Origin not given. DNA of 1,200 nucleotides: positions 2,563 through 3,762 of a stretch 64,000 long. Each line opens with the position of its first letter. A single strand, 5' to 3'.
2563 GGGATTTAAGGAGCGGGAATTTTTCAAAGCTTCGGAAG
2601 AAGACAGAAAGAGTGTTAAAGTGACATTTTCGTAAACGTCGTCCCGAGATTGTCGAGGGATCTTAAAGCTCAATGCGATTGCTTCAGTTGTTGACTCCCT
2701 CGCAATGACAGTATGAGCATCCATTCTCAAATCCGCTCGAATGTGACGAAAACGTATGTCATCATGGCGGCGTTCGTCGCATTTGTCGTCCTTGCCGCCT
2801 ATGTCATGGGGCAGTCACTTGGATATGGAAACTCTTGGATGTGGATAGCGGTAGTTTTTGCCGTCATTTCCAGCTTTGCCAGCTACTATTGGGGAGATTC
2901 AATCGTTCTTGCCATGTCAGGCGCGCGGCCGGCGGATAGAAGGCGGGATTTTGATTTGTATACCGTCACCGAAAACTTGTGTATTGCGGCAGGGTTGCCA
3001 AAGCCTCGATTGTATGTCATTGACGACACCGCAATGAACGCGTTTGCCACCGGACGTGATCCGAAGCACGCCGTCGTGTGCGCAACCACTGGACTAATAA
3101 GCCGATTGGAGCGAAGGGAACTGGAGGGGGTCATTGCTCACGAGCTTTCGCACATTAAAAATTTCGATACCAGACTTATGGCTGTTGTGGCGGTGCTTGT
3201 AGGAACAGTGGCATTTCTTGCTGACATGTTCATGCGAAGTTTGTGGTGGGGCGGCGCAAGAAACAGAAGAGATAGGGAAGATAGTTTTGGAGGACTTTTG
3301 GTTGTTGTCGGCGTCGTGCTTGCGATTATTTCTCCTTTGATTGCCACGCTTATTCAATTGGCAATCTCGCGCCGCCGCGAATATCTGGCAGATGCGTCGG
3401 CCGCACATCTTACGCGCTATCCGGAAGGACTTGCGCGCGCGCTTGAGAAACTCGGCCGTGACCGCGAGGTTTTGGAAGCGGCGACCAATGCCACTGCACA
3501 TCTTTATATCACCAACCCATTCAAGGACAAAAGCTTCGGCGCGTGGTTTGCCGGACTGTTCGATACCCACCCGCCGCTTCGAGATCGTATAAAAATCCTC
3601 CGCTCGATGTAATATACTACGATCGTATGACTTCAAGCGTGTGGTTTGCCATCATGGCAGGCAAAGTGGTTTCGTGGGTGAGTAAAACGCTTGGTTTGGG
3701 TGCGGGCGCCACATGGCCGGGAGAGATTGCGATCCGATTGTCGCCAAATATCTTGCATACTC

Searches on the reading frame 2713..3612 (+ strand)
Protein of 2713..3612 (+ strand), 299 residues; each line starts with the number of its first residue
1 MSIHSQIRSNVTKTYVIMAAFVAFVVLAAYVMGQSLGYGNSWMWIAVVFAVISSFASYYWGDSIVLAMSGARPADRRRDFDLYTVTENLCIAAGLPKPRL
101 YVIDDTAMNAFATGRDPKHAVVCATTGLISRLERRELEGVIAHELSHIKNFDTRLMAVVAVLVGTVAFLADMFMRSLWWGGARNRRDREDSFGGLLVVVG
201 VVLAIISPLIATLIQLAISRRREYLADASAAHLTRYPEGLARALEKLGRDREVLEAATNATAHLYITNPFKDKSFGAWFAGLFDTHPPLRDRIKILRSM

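Call 52: find_encoding_contigs(protein=window:2713-3612:+, flank=10000, max_places=3)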
Protein window:2713-3612:+ (299 aa): 1 contig read that carries it; 1 place shown.
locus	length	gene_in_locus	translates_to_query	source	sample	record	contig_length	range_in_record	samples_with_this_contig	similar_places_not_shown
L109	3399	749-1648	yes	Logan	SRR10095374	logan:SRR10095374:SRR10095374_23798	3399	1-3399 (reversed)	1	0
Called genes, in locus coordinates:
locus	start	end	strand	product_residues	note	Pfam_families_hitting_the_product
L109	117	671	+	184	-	PF04011:LemA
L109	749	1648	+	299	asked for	PF01435:Peptidase_M48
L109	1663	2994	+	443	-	PF08245:Mur_ligase_M, PF08353:MurT_C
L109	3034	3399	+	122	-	?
